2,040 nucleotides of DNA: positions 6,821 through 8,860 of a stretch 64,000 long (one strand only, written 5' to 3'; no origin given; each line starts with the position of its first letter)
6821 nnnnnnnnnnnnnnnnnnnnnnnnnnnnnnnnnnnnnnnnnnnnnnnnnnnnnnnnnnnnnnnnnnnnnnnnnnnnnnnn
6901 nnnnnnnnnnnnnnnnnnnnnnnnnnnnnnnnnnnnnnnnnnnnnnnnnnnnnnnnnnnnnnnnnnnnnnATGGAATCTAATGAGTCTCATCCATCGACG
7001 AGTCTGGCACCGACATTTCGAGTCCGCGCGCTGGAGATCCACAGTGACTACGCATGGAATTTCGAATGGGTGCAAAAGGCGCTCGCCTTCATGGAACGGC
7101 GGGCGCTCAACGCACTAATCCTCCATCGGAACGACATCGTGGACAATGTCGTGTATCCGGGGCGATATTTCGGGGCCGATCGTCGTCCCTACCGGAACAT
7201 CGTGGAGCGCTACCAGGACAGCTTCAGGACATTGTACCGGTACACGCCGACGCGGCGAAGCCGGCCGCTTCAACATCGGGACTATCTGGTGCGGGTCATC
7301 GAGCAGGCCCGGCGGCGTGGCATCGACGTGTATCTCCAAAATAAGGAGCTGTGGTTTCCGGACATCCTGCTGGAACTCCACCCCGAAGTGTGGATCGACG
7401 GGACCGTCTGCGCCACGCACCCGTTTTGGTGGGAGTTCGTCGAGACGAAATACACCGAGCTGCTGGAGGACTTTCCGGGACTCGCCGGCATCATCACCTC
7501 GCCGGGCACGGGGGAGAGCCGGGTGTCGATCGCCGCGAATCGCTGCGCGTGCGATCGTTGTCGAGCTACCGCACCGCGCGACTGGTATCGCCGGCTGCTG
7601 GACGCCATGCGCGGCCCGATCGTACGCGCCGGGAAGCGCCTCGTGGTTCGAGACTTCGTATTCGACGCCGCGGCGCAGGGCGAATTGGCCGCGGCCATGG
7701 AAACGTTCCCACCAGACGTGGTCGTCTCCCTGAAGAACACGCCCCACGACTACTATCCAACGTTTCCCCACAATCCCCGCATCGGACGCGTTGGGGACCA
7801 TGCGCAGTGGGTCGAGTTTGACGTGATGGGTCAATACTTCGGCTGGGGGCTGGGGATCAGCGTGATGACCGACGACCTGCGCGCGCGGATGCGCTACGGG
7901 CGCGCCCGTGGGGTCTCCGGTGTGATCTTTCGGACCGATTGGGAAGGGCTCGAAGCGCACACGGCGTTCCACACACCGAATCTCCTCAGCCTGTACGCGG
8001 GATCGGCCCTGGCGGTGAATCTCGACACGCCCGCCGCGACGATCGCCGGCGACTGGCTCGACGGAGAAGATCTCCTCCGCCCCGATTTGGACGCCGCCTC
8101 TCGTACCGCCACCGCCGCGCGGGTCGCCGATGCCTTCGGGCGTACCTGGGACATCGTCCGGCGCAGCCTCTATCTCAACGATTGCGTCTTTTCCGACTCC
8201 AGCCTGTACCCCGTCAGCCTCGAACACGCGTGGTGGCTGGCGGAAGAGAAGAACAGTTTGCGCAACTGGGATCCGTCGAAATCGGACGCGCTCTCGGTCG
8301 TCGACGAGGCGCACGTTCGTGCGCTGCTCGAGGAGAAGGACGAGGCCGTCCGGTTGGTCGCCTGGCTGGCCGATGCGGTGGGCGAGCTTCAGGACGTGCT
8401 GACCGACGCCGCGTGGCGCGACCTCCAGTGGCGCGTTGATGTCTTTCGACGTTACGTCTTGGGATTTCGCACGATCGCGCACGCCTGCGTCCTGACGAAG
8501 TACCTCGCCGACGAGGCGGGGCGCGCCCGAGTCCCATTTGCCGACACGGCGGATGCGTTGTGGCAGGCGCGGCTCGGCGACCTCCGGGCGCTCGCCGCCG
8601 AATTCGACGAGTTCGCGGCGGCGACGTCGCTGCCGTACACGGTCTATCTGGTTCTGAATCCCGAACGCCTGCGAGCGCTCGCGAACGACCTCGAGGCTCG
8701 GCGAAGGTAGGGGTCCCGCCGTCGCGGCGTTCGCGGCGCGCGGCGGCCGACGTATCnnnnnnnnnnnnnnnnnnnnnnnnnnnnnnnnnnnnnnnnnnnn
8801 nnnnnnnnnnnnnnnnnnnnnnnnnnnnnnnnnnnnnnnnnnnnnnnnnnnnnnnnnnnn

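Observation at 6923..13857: Three divergent paralogs of an uncharacterised ~580-aa family embedded in one sugar-uptake locus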

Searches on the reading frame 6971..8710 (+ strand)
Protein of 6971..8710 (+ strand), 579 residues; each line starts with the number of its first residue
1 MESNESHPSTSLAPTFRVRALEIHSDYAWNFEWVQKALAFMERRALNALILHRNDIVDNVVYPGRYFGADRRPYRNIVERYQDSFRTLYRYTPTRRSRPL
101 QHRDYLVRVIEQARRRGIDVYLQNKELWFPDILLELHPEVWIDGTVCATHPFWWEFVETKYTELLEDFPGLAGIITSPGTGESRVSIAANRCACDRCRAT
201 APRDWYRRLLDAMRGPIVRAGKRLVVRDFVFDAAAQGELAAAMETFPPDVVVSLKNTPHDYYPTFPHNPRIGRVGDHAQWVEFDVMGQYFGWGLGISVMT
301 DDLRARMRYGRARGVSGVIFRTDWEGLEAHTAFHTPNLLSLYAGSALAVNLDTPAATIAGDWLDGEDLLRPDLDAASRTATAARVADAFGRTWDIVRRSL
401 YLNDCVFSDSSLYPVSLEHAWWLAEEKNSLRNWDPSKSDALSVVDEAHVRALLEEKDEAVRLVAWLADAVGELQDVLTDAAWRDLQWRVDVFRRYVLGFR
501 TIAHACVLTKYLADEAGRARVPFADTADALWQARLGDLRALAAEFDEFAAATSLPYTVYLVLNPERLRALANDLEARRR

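Call 6: search_protein_families(library=pfam, proteins=[window:6971-8710:+], max_evalue=1)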
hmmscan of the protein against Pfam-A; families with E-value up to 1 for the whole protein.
window:6971-8710:+ (579 aa): 1 family
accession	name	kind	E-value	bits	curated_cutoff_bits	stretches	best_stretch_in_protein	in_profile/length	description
PF07488.18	Glyco_hydro_67M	-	0.038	13.5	23.5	1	241-293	219-271/326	Glycosyl hydrolase family 67 middle domain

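Call 7: search_protein_families(library=ncbifam, proteins=[window:6971-8710:+], max_evalue=1)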
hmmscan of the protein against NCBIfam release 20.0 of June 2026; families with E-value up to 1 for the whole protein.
window:6971-8710:+ (579 aa): 0 families

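Call 12: search_solved_structures(query=window:6971-8710:+, max_evalue=10)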
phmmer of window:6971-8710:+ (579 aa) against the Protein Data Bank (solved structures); distinct sequences matched with E-value up to 10: 2.
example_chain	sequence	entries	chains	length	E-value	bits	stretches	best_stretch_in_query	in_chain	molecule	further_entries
6to3_AAA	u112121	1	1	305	0.11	14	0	529-565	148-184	Glutathione transferase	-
5me5_B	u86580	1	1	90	0.21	13.1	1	359-406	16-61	eIF4G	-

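Call 13: find_homologous_proteins(query=window:6971-8710:+, max_evalue=0.001)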
Query window:6971-8710:+ (579 aa): 505 proteins with E <= 0.001 among 8000 candidates; the best 120 are listed.
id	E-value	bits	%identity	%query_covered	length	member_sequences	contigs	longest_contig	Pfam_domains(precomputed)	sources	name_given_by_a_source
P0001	0.0e+0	1210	90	100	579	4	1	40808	-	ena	-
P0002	8.4e-294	994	77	97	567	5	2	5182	-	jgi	-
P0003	6.6e-265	898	69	98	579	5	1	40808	-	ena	-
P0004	2.0e-263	893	69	98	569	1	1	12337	-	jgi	-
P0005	4.1e-215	734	56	97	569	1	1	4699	-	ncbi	ncbi:MAG: hypothetical protein AB1817_08210 [Chloroflexota bacterium]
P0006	9.6e-213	726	59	97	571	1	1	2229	-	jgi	jgi:hypothetical protein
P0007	1.8e-210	718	58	97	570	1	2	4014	-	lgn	-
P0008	1.8e-209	715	58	97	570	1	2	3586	-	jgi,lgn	jgi:hypothetical protein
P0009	1.7e-208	712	57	97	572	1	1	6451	-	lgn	-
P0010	5.4e-207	707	57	97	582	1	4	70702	-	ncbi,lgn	-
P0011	9.2e-207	706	54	97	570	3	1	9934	-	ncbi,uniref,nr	ncbi:hypothetical protein [Microvirga aerophila]|uniref:Uncharacterized protein n=1 Tax=Microvirga a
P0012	1.3e-206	706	56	97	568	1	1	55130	-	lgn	-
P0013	6.7e-206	703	52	97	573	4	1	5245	-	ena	-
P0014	1.1e-205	703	57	97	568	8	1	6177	-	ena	-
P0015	1.5e-205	702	57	97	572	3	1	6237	-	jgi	jgi:hypothetical protein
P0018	3.1e-204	698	53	97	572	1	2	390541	-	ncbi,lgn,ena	-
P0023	3.1e-203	695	53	94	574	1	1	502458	-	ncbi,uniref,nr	ncbi:hypothetical protein [Paenibacillus thalictri]|uniref:DUF4838 domain-containing protein n=1 Tax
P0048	2.9e-196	672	53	97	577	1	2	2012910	-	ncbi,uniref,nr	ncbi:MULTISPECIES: hypothetical protein [unclassified Chelatococcus]|uniref:hypothetical protein n=1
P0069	2.8e-192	658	51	97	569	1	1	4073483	-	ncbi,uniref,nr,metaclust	ncbi:hypothetical protein [Alicyclobacillus macrosporangiidus]|uniref:hypothetical protein n=1 Tax=A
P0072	8.1e-192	657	54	97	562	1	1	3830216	-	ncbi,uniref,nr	ncbi:hypothetical protein HHL11_14230 [Ramlibacter sp. G-1-2-2]|uniref:Uncharacterized protein n=1 T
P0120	2.1e-179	616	52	94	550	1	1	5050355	-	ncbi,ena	-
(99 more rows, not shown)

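Call 21: find_encoding_contigs(protein=P0001, flank=10000, max_places=3)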
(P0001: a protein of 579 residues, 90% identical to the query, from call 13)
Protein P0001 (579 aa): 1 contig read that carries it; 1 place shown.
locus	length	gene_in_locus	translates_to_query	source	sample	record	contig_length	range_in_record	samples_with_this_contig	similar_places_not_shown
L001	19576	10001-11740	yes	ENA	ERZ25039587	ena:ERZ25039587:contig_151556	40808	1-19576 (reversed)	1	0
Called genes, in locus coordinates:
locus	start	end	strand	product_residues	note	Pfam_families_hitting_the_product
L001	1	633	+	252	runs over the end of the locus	-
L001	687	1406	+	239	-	PF01833:TIG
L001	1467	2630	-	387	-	PF01053:Cys_Met_Meta_PP, PF06838:Met_gamma_lyase (weak), PF00155:Aminotran_1_2 (weak), PF00266:Aminotran_5 (weak), PF01212:Beta_elim_lyase (weak)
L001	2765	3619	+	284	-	PF01261:AP_endonuc_2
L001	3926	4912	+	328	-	PF00664:ABC_membrane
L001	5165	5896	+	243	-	PF00005:ABC_tran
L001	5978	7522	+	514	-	PF00664:ABC_membrane, PF02463:SMC_N (weak), PF00005:ABC_tran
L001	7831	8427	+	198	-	PF13328:HD_4, PF01966:HD (weak)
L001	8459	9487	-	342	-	PF13177:DNA_pol3_delta2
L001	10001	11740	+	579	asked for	-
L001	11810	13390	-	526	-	-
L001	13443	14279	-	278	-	PF00528:BPD_transp_1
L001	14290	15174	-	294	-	PF00528:BPD_transp_1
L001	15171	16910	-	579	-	-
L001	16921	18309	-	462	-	PF01547:SBP_bac_1, PF13416:SBP_bac_8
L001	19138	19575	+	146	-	?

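Call 24: predict_structure(alignment_id=A1)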
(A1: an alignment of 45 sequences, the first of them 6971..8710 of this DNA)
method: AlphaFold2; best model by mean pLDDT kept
length: 579 residues; sequences in the alignment: 45
mean_pLDDT: 90.9   pTM: 0.91
mean pLDDT of the five models: 90.9, 90.0, 89.5, 89.1, 89.0
residues with pLDDT >= 90: 393; 70-90: 167; 50-70: 17; < 50: 2
segments of 3 or more residues with pLDDT < 50: none
pLDDT, mean of each block of 10 residues (from residue 1): 55 93 93 97 98 89 85 85 87 76 94 98 85 88 90 93 94 91 78 89 91 96 90 79 89 90 86 95 89 89 97 98 84 94 98 98 98 97 96 94 85 93 85 88 91 97 97 97 96 97 97 77 86 98 98 92 97 95
secondary structure, 60 per line:
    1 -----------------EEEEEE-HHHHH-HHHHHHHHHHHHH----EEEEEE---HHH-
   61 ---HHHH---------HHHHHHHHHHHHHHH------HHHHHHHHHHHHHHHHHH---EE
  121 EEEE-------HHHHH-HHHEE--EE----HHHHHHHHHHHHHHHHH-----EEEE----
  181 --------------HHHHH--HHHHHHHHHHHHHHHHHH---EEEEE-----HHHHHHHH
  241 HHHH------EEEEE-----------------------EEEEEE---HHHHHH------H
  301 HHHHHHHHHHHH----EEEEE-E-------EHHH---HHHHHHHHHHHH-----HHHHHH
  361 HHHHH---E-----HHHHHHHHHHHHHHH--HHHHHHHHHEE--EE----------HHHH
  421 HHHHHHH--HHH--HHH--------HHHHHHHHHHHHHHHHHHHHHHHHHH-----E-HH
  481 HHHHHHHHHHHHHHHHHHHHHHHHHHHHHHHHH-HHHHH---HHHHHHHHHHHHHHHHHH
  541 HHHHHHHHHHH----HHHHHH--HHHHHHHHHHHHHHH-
elements in order: E18-23 H25-29 H31-43 E48-53 H64-67 H77-91 H98-115 E119-124 H132-136 H151-167 E173-176 H195-199 H202-219 E223-227 H233-244 E251-255 E279-284 H288-293 H300-312 E317-321 H338-349 H355-365 H375-389 H392-400 H417-427 H446-471 H479-513 H515-519 H523-551 H556-561 H564-578

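Call 26: find_encoding_contigs(protein=P0069, flank=10000, max_places=2)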
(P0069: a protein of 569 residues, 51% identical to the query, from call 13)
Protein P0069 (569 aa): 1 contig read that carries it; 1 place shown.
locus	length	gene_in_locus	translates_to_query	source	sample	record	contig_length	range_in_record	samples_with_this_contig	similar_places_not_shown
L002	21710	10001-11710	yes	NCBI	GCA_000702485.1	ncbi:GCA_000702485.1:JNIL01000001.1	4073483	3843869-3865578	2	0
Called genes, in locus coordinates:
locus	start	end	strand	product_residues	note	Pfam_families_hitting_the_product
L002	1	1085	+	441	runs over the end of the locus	PF00083:Sugar_tr, PF07690:MFS_1, PF13347:MFS_2 (weak), PF00083:Sugar_tr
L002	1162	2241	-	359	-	PF00356:LacI, PF00532:Peripla_BP_1, PF13407:Peripla_BP_4, PF13377:Peripla_BP_3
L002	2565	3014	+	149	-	-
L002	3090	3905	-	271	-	PF13276:HTH_21, PF00665:rve, PF13683:rve_3, PF13333:rve_2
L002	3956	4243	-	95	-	PF01527:HTH_Tnp_1, PF13384:HTH_23 (weak), PF13518:HTH_28, PF13551:HTH_29 (weak)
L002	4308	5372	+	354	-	-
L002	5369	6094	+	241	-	PF01695:IstB_IS21, PF00308:Bac_DnaA (weak)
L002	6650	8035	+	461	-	PF01547:SBP_bac_1, PF13416:SBP_bac_8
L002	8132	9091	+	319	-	PF00528:BPD_transp_1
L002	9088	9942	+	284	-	PF00528:BPD_transp_1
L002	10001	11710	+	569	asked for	-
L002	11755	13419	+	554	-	-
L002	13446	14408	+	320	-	PF00389:2-Hacid_dh (weak), PF02826:2-Hacid_dh_C, PF03446:NAD_binding_2 (weak)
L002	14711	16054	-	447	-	PF13701:DDE_Tnp_1_4, PF01609:DDE_Tnp_1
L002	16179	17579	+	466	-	PF00070:Pyr_redox (faint), PF00890:FAD_binding_2 (faint), PF01134:GIDA (weak), PF07992:Pyr_redox_2 (faint), PF12831:FAD_oxidored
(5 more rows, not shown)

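Call 27: find_encoding_contigs(protein=P0048, flank=10000, max_places=2)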
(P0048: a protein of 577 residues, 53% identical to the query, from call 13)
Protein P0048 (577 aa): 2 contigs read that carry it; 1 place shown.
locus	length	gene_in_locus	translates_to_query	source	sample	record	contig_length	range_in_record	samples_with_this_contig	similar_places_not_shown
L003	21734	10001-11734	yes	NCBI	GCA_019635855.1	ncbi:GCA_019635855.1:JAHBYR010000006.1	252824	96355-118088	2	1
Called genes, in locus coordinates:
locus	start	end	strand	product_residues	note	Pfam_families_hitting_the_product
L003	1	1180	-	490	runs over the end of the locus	PF00496:SBP_bac_5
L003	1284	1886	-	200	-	PF07859:Abhydrolase_3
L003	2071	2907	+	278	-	PF09339:HTH_IclR, PF01614:IclR_C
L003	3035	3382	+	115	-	PF01042:Ribonuc_L-PSP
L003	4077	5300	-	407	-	PF07690:MFS_1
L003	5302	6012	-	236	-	PF03358:FMN_red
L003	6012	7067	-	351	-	PF01758:SBF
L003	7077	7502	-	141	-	PF03960:ArsC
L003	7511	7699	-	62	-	-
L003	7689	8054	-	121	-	PF24038:DUF7347 (weak), PF12840:HTH_20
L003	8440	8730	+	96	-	-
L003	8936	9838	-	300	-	PF00126:HTH_1, PF03466:LysR_substrate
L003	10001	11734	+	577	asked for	-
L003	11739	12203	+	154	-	PF07331:TctB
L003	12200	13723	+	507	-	PF01970:TctA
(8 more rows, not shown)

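Call 29: find_encoding_contigs(protein=P0023, flank=10000, max_places=2)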
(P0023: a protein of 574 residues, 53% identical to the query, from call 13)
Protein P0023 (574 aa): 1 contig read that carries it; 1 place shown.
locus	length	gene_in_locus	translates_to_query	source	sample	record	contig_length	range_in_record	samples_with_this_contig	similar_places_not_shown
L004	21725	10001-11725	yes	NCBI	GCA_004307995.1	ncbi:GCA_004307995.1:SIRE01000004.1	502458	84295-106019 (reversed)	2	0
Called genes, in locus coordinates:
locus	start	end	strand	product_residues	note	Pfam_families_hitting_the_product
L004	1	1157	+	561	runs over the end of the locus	PF13191:AAA_16 (faint), PF00437:T2SSE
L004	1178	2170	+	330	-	-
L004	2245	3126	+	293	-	-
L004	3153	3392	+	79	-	-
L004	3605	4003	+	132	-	-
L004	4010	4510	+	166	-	-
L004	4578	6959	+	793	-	PF16538:FlgT_C (faint)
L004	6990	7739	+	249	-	PF00395:SLH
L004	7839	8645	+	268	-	-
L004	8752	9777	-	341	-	PF00356:LacI, PF00532:Peripla_BP_1, PF13377:Peripla_BP_3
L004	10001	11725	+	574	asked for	-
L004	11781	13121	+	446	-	PF01547:SBP_bac_1, PF13416:SBP_bac_8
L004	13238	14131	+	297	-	PF00528:BPD_transp_1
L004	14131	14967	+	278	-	PF00528:BPD_transp_1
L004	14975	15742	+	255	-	PF00106:adh_short, PF03435:Sacchrp_dh_NADP (weak), PF08659:KR, PF13561:adh_short_C2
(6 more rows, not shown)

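Call 30: find_encoding_contigs(protein=P0072, flank=10000, max_places=2)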
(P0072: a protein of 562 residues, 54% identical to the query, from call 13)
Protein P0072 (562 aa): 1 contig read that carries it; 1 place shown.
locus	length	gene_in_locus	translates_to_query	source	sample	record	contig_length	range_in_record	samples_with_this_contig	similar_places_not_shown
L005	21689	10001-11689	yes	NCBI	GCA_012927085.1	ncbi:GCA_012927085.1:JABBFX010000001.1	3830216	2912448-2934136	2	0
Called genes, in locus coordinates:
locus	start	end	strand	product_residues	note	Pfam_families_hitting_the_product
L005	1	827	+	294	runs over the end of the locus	PF00528:BPD_transp_1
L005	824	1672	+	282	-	PF00528:BPD_transp_1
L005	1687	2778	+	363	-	PF00005:ABC_tran, PF13304:AAA_21 (faint), PF17912:OB_MalK, PF08402:TOBE_2, PF03459:TOBE (weak)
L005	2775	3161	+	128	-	-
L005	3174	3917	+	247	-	PF00392:GntR, PF07729:FCD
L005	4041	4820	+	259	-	PF01841:Transglut_core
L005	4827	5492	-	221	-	PF13460:NAD_binding_10 (weak)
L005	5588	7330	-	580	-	PF00270:DEAD, PF04851:ResIII (weak), PF00271:Helicase_C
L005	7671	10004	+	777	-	PF07793:DUF1631, PF26671:DUF1631_2nd, PF26672:DUF1631_3rd, PF26670:DUF1631_C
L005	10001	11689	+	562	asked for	-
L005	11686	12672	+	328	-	PF03401:TctC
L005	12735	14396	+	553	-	PF00005:ABC_tran, PF02463:SMC_N (faint), PF13304:AAA_21 (faint), PF13555:AAA_29 (faint), PF12848:ABC_tran_Xtn, PF00005:ABC_tran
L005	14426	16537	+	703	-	PF07793:DUF1631, PF26671:DUF1631_2nd, PF26672:DUF1631_3rd, PF26670:DUF1631_C (weak)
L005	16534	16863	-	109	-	-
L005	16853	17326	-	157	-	PF02566:OsmC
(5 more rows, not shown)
